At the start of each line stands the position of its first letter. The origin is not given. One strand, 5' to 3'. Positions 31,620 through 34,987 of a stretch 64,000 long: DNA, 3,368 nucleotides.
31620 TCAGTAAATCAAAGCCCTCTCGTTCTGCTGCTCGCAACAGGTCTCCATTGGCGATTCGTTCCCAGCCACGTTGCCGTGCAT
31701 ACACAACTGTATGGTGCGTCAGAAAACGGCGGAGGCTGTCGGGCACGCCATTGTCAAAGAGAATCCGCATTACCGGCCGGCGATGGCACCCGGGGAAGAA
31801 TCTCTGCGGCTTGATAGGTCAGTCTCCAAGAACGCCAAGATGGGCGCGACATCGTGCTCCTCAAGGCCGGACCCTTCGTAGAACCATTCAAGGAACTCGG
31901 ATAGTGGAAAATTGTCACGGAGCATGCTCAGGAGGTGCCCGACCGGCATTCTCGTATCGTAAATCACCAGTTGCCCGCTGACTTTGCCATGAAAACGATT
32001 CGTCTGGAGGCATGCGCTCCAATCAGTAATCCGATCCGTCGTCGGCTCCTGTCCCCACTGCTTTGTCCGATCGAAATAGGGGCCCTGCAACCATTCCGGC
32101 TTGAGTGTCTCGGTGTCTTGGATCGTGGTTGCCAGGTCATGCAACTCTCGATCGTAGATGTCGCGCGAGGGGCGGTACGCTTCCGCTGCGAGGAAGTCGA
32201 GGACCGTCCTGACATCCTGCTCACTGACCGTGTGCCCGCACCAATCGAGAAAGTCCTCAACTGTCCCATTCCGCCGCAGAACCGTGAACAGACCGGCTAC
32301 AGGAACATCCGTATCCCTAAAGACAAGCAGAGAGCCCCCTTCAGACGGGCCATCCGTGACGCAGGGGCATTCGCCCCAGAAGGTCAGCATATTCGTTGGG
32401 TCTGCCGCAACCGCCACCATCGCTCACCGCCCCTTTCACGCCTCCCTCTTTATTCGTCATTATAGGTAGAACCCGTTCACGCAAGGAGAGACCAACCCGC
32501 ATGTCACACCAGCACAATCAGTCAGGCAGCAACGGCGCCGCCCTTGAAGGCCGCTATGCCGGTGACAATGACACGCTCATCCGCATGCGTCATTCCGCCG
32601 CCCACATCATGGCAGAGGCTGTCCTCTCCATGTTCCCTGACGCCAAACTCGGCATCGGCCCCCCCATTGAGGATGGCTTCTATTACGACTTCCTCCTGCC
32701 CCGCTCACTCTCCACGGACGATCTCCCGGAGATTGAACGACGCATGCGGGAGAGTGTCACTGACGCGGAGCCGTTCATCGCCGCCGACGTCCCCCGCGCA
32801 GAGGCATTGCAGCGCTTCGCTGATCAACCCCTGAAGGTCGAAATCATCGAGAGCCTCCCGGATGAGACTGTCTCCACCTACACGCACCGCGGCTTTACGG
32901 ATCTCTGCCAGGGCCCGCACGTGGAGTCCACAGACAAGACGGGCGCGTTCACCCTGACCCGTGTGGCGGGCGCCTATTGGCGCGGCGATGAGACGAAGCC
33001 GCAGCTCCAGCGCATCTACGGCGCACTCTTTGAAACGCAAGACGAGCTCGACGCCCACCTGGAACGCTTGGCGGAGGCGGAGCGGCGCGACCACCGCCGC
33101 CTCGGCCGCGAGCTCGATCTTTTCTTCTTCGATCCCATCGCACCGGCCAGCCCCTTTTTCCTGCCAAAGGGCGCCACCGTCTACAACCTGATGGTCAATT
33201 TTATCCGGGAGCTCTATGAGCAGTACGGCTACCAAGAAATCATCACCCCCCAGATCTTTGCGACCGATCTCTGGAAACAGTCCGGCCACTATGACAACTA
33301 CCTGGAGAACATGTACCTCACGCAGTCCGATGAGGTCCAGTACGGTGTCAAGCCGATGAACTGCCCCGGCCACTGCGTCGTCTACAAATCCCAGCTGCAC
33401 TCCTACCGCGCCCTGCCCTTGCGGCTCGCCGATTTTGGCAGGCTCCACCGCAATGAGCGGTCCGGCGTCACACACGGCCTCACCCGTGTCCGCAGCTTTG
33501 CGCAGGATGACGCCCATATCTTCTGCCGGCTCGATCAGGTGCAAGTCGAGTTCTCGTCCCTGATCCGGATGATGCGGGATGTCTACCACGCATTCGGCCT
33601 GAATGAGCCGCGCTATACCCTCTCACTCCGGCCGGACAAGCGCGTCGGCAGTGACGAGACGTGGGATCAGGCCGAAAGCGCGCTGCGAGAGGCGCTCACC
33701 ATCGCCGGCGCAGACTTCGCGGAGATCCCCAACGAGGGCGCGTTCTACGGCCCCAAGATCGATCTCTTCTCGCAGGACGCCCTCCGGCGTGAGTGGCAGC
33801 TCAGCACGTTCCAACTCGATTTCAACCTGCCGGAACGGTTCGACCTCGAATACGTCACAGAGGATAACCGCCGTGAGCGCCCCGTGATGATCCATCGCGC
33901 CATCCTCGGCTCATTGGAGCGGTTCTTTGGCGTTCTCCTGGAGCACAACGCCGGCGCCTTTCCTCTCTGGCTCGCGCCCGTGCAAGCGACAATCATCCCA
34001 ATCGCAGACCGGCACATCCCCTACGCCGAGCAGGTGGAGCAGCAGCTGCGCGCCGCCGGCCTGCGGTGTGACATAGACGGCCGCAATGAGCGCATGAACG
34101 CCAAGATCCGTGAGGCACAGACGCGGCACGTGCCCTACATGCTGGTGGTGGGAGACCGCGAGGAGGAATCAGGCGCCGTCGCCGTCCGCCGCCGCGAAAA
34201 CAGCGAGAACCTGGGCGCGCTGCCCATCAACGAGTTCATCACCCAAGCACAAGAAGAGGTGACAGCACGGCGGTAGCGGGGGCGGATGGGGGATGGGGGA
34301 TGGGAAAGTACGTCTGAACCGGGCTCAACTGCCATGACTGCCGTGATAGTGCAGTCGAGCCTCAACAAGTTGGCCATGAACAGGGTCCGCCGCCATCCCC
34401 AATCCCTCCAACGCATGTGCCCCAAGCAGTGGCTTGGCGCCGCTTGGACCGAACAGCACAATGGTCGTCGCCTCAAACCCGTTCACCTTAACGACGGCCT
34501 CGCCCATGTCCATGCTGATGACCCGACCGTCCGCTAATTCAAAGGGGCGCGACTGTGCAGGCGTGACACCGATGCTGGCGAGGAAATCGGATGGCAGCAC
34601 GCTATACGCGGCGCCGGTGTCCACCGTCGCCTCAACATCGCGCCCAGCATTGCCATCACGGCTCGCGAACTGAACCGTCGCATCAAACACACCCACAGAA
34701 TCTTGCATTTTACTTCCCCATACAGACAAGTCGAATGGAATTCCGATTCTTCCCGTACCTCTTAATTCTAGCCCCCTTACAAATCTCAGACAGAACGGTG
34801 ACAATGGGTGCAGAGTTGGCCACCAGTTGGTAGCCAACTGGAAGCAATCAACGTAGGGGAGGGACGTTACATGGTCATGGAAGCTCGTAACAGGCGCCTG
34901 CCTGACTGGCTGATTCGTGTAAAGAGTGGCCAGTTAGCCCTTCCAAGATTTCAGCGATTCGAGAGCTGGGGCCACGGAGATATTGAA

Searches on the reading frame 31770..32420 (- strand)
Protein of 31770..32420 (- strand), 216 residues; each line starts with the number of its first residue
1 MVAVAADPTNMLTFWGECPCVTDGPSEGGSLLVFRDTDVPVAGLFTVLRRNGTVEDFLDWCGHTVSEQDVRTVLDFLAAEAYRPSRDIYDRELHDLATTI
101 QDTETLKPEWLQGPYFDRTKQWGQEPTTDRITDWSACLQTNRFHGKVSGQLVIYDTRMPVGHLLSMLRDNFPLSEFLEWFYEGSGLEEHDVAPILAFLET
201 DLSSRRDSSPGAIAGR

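Call 3: search_protein_families(library=pfam, proteins=[window:31770-32420:-], max_evalue=0.1)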
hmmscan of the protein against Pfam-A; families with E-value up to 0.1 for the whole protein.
window:31770-32420:- (216 aa): 1 family
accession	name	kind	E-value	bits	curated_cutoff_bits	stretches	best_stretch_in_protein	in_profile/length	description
PF04255.20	DUF433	-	1.4e-09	38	23.6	1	146-197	7-55/56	Protein of unknown function (DUF433)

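Call 4: search_protein_families(library=ncbifam, proteins=[window:31770-32420:-], max_evalue=0.1)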
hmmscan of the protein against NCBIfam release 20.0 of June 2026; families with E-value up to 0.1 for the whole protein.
window:31770-32420:- (216 aa): 0 families

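Call 7: search_solved_structures(query=window:31770-32420:-, max_evalue=1, show_alignments=2)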
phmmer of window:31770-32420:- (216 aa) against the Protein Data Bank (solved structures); distinct sequences matched with E-value up to 1: 1.
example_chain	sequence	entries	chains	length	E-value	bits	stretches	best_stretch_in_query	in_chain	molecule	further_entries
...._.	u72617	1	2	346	0.97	12.3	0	78-147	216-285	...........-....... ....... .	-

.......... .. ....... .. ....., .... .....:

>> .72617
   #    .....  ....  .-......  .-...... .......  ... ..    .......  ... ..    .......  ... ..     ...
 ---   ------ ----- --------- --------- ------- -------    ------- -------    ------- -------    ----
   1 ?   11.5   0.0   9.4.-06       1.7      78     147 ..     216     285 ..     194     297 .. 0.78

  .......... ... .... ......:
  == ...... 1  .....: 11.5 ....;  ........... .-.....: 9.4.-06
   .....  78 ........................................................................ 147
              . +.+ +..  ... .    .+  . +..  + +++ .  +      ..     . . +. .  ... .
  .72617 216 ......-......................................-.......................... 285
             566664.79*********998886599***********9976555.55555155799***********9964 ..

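Call 16: find_homologous_proteins(query=window:31770-32420:-)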
Query window:31770-32420:- (216 aa): 2 proteins with E <= 0.001 among 289 candidates.
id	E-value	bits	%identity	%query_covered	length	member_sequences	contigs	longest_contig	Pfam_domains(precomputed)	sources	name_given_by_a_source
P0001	5.6e-143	492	98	100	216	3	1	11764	PF04255.21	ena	-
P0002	3.3e-78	280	63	93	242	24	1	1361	PF04255.21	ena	-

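Call 26: search_protein_representatives(protein=window:31770-32420:-)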
Query: 216 residues. Proteins with E-value up to 0.001 (for the whole library): 80; up to 1e-10: 3; up to 1e-30: 1. The best 80 are listed.
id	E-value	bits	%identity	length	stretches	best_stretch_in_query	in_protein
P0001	1.8e-143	492.2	98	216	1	1-216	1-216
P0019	1.6e-12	64.0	54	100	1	60-130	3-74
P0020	1.9e-12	63.7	47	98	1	10-83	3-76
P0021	3.5e-09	53.1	41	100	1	128-203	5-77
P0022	3.2e-08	49.9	40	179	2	25-78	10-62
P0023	2.1e-07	47.2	39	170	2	125-181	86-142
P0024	1.6e-06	44.3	42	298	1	129-202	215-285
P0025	1.8e-06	44.1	42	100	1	14-85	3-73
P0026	3.6e-06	43.2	34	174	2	14-80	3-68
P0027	1.1e-05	41.6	32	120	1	10-83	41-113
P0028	1.5e-05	41.1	48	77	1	130-181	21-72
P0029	2.0e-05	40.7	35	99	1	112-202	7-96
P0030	2.3e-05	40.6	40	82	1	12-79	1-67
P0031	2.3e-05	40.6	41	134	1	12-81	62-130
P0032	2.7e-05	40.3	42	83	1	132-203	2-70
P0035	3.2e-05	40.1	41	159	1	132-203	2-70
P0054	1.1e-04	38.3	38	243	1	14-79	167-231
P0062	2.5e-04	37.2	23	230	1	9-181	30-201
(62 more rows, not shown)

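Call 27: search_protein_families(library=pfam, proteins=[P0002, P0022, P0023, P0026, P0062, P0024, P0054, P0035], max_evalue=0.1)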
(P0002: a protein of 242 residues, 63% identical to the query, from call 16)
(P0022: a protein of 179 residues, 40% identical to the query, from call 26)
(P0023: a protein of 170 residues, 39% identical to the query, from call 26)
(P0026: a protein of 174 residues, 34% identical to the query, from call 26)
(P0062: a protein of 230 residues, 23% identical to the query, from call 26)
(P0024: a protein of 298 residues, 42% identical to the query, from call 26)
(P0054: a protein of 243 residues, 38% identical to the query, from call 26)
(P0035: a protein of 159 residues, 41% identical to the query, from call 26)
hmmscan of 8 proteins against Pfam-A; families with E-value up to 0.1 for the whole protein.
P0002 (242 aa): 1 family
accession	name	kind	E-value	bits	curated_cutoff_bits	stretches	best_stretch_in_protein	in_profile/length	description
PF04255.20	DUF433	-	1.5e-07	31.6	23.6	2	144-180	5-41/56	Protein of unknown function (DUF433)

P0022 (179 aa): 7 families
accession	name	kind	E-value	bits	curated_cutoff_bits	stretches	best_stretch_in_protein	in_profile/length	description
PF04255.20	DUF433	-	1.3e-29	102.3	23.6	2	92-145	1-54/56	Protein of unknown function (DUF433)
PF04751.20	DarP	-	1e-05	25.9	26.3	0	35-66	106-137/153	Dual-action ribosomal maturation protein DarP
PF02845.22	CUE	-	0.00021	21.3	21.1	0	40-59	6-25/42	CUE domain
PF25779.1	Tubulin-bind_CPAP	-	0.007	17.1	22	0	37-78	16-57/66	CPAP, tubulin-binding region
PF04218.19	CENP-B_N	-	0.037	14.1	21.2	0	48-66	33-51/53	CENP-B N-terminal DNA-binding domain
PF17052.10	CAF20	-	0.043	14.5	25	0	38-83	21-67/150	Cap associated factor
PF09026.15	CENP-B_dimeris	-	0.094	13.6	25.4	0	21-77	38-95/100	Centromere protein B dimerisation domain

P0023 (170 aa): 1 family
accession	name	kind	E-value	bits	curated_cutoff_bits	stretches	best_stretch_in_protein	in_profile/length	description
PF04255.20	DUF433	-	2.2e-11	43.8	23.6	2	13-60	8-55/56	Protein of unknown function (DUF433)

P0026 (174 aa): 1 family
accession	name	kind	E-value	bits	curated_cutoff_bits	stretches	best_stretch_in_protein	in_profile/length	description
PF04255.20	DUF433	-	1.9e-13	50.5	23.6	2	107-158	4-55/56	Protein of unknown function (DUF433)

P0062 (230 aa): 1 family
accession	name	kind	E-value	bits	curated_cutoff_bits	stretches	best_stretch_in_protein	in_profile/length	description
PF04255.20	DUF433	-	2.5e-12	46.9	23.6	2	165-208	6-50/56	Protein of unknown function (DUF433)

P0024 (298 aa): 3 families
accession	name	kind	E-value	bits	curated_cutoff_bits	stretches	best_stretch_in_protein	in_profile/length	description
PF04255.20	DUF433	-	2.5e-10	40.4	23.6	1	227-280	2-55/56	Protein of unknown function (DUF433)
PF01420.25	Methylase_S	-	3.7e-09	37.5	22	1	30-133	53-154/168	Type I restriction modification DNA specificity domain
PF19596.4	DUF6101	-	0.012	15.7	27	1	107-168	114-174/184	Family of unknown function (DUF6101)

P0054 (243 aa): 1 family
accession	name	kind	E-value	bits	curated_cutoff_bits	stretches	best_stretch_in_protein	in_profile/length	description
PF04255.20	DUF433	-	1.6e-10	41.1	23.6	1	176-228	3-55/56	Protein of unknown function (DUF433)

P0035 (159 aa): 1 family
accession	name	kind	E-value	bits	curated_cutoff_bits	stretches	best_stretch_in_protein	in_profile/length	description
PF04255.20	DUF433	-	1.3e-10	41.3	23.6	1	10-63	1-54/56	Protein of unknown function (DUF433)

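Call 28: find_encoding_contigs(protein=P0001, flank=5000, max_places=3)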
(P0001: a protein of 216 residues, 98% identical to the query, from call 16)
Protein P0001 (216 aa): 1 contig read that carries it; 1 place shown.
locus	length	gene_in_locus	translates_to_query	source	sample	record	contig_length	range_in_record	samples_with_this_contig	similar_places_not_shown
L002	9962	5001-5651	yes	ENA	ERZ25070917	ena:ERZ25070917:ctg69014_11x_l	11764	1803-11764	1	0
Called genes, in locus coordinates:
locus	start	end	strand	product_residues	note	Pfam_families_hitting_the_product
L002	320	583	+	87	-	PF07704:PSK_trans_fac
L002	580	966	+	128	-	PF01850:PIN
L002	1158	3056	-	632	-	PF03235:GmrSD_N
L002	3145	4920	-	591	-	PF07973:tRNA_SAD, PF00587:tRNA-synt_2b, PF03129:HGTP_anticodon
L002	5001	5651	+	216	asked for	PF04255:DUF433 (faint)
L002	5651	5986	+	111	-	-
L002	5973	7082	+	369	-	PF04389:Peptidase_M28 (faint), PF05343:Peptidase_M42, PF01546:Peptidase_M20 (weak)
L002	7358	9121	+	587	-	PF06418:CTP_synth_N, PF00117:GATase, PF07722:Peptidase_C26 (faint)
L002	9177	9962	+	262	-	?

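Call 29: find_encoding_contigs(protein=P0002, flank=5000, max_places=5)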
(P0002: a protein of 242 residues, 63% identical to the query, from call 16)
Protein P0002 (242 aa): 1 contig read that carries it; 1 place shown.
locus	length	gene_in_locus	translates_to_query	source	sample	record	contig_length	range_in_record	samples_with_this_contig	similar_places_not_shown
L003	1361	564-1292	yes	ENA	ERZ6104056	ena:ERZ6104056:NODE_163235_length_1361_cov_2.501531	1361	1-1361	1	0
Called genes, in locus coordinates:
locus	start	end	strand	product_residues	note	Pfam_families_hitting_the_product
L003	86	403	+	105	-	PF18480:DUF5615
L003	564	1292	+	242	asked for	PF04255:DUF433 (faint)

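Call 63: search_protein_families(library=padloc, proteins=[window:31770-32420:-], max_evalue=0.1)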
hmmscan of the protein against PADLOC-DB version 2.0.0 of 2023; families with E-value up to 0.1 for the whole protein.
window:31770-32420:- (216 aa): 0 families

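Call 71: predict_structure(alignment_id=A6)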
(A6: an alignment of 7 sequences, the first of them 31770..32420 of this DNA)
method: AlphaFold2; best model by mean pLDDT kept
length: 216 residues; sequences in the alignment: 7
mean_pLDDT: 71.1   pTM: 0.70
mean pLDDT of the five models: 71.1, 71.0, 65.0, 62.6, 54.8
residues with pLDDT >= 90: 58; 70-90: 68; 50-70: 41; < 50: 49
segments of 3 or more residues with pLDDT < 50: 1-10, 86-91, 110-126, 206-216
pLDDT, mean of each block of 10 residues (from residue 1): 38 73 66 89 93 96 94 90 58 54 52 43 45 77 62 82 92 89 77 89 54 36
secondary structure, 60 per line:
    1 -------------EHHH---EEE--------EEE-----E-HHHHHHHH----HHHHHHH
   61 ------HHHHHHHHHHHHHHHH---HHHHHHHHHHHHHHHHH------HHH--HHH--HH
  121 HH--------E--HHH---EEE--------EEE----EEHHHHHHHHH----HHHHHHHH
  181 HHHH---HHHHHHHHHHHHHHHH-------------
elements in order: E21-23 E32-34 H42-49 H54-60 H67-82 H86-102 H119-122 E140-142 E151-153 H160-168 H173-184 H188-203

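Call 74: fold_search(model_id=the predicted structure, library=pdb)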
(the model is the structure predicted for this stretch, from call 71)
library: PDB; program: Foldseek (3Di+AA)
matches with E <= 10: 20; with E <= 0.001: 0
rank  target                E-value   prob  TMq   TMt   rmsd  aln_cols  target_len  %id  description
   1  2ga1_B                2.5e-01  0.77  0.24  0.47  11.6       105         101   20  Crystal structure of a duf433 member protein (ava_0674) from anabaena variabilis atcc 29413 at 2.00 A resolution (released 2006-03-28)
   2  2ga1_A                1.4e+00  0.35  0.25  0.48  10.4       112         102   20  Crystal structure of a duf433 member protein (ava_0674) from anabaena variabilis atcc 29413 at 2.00 A resolution (released 2006-03-28)
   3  5v1u_D                2.1e+00  0.08  0.11  0.27  19.5        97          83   14  TbiB1 in Complex with the TbiA(beta) Leader Peptide (released 2018-09-05)
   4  3aoh_M                3.1e+00  0.02  0.12  0.04  16.3       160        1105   13  RNA polymerase-Gfh1 complex (Crystal type 1) (released 2010-12-08)
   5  3aoh_H                3.5e+00  0.01  0.11  0.04  16.7       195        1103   13  RNA polymerase-Gfh1 complex (Crystal type 1) (released 2010-12-08)
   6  8tp8_D                3.9e+00  0.01  0.11  0.08  22.1       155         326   14  Structure of the C. crescentus WYL-activator, DriD, bound to ssDNA and cognate DNA (released 2023-11-29)
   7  3aoh_C                4.4e+00  0.01  0.11  0.04  16.6       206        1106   11  RNA polymerase-Gfh1 complex (Crystal type 1) (released 2010-12-08)
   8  5lq4_A                5.2e+00  0.01  0.16  0.08  19.6       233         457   15  The Structure of ThcOx, the First Oxidase Protein from the Cyanobactin Pathways (released 2016-11-09)
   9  9w3v_A                6.6e+00  0.03  0.13  0.05  18.3       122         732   14  Structure of Csm6 from Actinomyces procaprae in complex with cyclic hexa-adenylate (released 2026-03-04)
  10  7k1n_A                6.6e+00  0.01  0.12  0.02  19.5       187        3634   11  CryoEM structure of inactivated-form DNA-PK (Complex V) (released 2021-01-06)
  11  3aoi_M                6.6e+00  0.01  0.12  0.04  21.8       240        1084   13  RNA polymerase-Gfh1 complex (Crystal type 2) (released 2010-12-08)
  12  1knv_B                8.2e+00  0.02  0.14  0.12  12.4       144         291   12  Bse634I restriction endonuclease (released 2002-02-27)
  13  5gvx                  8.7e+00  0.02  0.10  0.06  14.3        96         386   12  Structural insight into dephosphorylation by Trehalose 6-phosphate Phosphatase (OtsB2) from Mycobacterium Tuberculosis (released 2017-09-27)
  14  5m21_D                8.7e+00  0.01  0.10  0.07  10.7        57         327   12  Crystal structure of hydroquinone 1,2-dioxygenase from Sphingomonas sp. TTNP3 with 4-hydroxybenzoate bound (released 2017-09-27)
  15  2q00_B                9.2e+00  0.02  0.14  0.20  14.0       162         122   14  Crystal structure of the P95883_SULSO protein from Sulfolobus solfataricus. NESG target SsR10. (released 2007-05-29)
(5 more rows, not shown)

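Call 77: find_related_loci(query=A7, collection=metagenome_contigs, flank=2000)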
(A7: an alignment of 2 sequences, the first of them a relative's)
Query A7 (174 aa) in metagenome_contigs; peptide patterns used: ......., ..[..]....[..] (x = any residue, [..] = any of these).
171 stretches matched a pattern, but none encodes a relative of the query by tblastn (E <= 1e-3).

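Call 78: find_related_loci(query=P0022, collection=metagenome_contigs, flank=2000)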
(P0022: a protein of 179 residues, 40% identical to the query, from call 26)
Query P0022 (179 aa) in metagenome_contigs; peptide patterns used: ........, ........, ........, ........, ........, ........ (x = any residue, [..] = any of these).
600 stretches matched a pattern (row limit reached: there are more); 588 encode a relative of the query (tblastn E <= 1e-3); the best 80 are kept; 80 distinct loci.
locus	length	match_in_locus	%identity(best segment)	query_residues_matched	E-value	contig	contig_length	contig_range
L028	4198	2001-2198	83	10-157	7e-34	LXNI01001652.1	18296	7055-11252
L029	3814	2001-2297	64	10-161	8e-32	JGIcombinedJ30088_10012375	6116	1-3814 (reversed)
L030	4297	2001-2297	64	10-161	8e-32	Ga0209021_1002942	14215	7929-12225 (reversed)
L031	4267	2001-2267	67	10-176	9e-32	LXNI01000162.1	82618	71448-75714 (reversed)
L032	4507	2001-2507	40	11-160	9e-29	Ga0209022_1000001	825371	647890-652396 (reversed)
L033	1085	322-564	60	10-171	1e-27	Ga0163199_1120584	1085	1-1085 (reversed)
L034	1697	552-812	57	10-177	1e-25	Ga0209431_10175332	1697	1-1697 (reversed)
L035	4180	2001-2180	73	10-151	1e-24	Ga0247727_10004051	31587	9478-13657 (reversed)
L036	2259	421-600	72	10-151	2e-24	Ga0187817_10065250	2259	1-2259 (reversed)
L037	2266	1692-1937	56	10-176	2e-24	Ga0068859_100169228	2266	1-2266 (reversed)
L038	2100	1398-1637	58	10-170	3e-24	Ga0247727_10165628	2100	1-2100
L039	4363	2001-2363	45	10-179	1e-24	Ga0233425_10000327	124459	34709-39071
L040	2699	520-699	70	9-151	8e-24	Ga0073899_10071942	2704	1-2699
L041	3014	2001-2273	56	10-170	8e-24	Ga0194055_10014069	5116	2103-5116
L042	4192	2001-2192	63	10-151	9e-24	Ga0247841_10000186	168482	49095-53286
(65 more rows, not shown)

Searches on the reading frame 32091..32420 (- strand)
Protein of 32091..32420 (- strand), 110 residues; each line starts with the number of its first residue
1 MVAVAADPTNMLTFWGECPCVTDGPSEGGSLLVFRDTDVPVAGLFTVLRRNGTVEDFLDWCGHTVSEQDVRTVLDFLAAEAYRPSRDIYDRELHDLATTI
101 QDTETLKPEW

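Call 15: search_protein_families(library=pfam, proteins=[window:32091-32420:-], max_evalue=10)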
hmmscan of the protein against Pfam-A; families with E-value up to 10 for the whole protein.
seq(110 aa): 1 family
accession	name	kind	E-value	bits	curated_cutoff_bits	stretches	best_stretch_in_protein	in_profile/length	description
PF04255.20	DUF433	-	0.021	15.1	23.6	1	33-76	13-55/56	Protein of unknown function (DUF433)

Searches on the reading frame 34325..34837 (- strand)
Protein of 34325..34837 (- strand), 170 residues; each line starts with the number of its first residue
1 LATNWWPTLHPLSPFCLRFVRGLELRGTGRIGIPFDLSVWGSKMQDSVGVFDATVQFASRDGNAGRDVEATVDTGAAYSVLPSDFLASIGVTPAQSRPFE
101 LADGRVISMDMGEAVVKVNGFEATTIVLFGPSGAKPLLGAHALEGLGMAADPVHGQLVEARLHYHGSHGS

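Call 89: search_protein_families(library=pfam, proteins=[window:34325-34837:-], max_evalue=0.001)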
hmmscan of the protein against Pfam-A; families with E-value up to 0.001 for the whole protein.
window:34325-34837:- (170 aa): 2 families
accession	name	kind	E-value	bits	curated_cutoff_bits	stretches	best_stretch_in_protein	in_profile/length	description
PF13975.11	gag-asp_proteas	-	2.3e-07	31.7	28.2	1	65-144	7-91/92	gag-polyprotein putative aspartyl protease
PF13650.11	Asp_protease_2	-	3.2e-06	28.2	24.3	1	65-124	7-69/90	Aspartyl protease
